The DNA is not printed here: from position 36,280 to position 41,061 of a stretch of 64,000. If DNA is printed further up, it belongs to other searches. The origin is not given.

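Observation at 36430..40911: Single 1493-aa polypeptide fusing PrimPol, a Zn motif, an uncharacterised ~500-aa core and a complete PolA (exo+pol)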

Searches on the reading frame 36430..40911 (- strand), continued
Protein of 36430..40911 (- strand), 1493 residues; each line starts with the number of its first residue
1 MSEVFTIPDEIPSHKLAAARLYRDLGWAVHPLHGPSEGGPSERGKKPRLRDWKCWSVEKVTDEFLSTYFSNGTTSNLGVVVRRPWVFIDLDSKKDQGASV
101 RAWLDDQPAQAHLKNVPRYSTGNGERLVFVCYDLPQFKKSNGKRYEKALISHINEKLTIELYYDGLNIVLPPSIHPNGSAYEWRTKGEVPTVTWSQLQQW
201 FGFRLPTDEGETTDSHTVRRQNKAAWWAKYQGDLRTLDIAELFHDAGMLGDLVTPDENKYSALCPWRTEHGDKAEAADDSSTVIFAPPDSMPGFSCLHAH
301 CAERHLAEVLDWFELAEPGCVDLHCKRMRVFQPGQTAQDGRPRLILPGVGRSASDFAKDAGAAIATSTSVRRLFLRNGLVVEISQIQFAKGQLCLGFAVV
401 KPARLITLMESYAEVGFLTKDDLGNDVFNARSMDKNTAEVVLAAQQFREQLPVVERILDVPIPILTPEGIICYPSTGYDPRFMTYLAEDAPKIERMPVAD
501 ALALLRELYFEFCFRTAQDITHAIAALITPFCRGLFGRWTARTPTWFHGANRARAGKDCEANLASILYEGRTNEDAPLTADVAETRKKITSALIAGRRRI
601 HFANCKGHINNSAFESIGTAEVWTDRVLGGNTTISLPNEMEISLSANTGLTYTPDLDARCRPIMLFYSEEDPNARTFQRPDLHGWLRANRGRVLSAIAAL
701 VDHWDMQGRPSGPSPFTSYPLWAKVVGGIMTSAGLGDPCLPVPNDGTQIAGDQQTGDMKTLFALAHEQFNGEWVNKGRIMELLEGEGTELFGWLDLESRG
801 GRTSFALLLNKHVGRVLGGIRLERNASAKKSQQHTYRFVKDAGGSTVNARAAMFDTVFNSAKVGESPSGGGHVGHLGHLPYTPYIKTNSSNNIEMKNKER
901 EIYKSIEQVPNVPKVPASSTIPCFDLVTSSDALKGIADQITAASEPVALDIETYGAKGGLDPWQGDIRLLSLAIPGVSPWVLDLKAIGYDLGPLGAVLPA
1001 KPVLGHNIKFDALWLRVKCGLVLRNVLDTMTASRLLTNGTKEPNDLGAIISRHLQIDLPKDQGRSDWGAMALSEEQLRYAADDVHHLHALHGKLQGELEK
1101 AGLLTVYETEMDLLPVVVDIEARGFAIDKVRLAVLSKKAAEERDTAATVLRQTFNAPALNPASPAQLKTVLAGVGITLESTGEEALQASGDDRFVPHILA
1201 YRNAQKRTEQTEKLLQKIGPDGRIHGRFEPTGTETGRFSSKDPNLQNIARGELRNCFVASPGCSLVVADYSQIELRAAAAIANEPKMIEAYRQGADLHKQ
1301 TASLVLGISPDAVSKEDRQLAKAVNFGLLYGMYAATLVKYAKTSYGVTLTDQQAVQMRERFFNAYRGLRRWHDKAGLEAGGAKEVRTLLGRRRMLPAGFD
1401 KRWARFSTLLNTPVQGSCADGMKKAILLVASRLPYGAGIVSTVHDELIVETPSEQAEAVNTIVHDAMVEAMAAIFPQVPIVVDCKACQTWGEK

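Call 61: search_protein_families(library=ncbifam, proteins=[window:36430-40911:-], max_evalue=0.01)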
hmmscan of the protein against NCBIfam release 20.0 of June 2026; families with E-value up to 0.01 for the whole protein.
window:36430-40911:- (1493 aa): 12 families
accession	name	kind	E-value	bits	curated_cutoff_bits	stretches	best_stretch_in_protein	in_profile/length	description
NF011539.0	PRK14975.1-3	equivalog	1.1e-140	469.9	640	1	923-1493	46-628/628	bifunctional 3'-5' exonuclease/DNA polymerase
NF011540.0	PRK14975.1-4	equivalog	2.2e-107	360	601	1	924-1492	3-575/576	bifunctional 3'-5' exonuclease/DNA polymerase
NF004397.1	PRK05755.1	equivalog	6e-95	319.5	720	1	929-1492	302-887/889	DNA polymerase I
TIGR00593.1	pola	equivalog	6.9e-84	282.8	600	1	1003-1492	382-888/890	DNA polymerase I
NF011541.0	PRK14975.2-1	equivalog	1.2e-41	142.8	871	1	1221-1492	347-635/645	bifunctional 3'-5' exonuclease/DNA polymerase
NF011542.0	PRK14975.2-2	equivalog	7.3e-32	110.4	1061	1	1221-1493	501-790/802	bifunctional 3'-5' exonuclease/DNA polymerase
NF011538.0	PRK14975.1-1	equivalog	8.7e-30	103.6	389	1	1146-1483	209-544/557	bifunctional 3'-5' exonuclease/DNA polymerase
NF038380.1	phage_DpoZ_1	exception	9.9e-26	90.3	500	1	1078-1491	151-603/607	aminoadenine-incorporating DNA polymerase DpoZ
NF011543.0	PRK14975.2-3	equivalog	2.6e-22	78.7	1139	1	1223-1432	542-759/853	bifunctional 3'-5' exonuclease/DNA polymerase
NF038381.1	phage_DpoZ_2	exception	3e-20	72.1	350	1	1212-1365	438-606/754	aminoadenine-incorporating DNA polymerase DpoZ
TIGR01388.1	rnd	equivalog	4.2e-15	55.9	298.95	1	980-1114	49-182/363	ribonuclease D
NF008089.0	PRK10829.1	equivalog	2e-08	33.7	516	1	1047-1114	119-186/375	ribonuclease D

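Call 73: list_cluster_members(proteins=[P0025, P0026, P0030, P0036, P0040, P0041, P0042, P0044, P0028, P0089])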
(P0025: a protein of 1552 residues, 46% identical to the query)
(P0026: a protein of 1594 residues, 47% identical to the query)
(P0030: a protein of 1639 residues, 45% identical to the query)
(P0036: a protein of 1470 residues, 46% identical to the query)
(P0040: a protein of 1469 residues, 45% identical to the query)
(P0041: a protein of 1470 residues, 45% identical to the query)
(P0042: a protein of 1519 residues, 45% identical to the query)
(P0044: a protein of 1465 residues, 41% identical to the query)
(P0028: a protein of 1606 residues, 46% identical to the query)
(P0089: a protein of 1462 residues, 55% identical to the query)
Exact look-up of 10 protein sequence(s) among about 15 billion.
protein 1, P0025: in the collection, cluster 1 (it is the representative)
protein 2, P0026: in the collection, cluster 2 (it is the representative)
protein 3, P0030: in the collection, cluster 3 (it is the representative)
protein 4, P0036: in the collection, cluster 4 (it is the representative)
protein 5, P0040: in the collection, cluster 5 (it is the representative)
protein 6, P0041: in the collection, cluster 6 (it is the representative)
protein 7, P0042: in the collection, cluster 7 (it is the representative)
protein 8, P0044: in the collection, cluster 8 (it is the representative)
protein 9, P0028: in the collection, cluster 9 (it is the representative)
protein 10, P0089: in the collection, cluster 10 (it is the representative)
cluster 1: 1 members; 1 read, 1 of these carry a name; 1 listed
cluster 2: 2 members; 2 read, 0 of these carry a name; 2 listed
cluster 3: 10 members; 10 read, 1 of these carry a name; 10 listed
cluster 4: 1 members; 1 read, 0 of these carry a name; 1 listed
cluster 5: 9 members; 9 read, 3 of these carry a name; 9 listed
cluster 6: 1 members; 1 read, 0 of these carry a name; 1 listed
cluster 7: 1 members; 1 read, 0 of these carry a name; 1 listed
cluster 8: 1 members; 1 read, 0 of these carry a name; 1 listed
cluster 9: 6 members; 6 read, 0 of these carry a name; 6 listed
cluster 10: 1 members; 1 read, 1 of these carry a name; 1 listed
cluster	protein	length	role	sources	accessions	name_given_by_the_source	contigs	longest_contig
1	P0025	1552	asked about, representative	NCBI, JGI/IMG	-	DNA polymerase-1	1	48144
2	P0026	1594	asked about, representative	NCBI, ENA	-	-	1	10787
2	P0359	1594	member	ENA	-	-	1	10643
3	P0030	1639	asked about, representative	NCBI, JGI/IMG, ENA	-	DNA polymerase-1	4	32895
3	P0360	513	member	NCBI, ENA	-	-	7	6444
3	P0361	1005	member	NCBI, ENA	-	-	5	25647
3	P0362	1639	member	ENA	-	-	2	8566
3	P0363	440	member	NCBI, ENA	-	-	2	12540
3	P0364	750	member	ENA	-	-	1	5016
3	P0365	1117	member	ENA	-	-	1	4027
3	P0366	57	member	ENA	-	-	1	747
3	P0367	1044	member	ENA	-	-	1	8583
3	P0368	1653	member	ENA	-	-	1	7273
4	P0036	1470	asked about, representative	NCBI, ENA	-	-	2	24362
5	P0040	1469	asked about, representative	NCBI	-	-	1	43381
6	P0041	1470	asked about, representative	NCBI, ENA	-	-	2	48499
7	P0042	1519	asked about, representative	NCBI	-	-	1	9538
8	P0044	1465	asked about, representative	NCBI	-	-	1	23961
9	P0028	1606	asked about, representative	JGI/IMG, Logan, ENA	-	-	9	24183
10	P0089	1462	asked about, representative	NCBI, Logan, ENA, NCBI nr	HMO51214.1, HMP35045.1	MAG TPA: DNA polymerase [Kiritimatiellia bacterium] | DNA polymerase [Kiritimatiellia bacterium]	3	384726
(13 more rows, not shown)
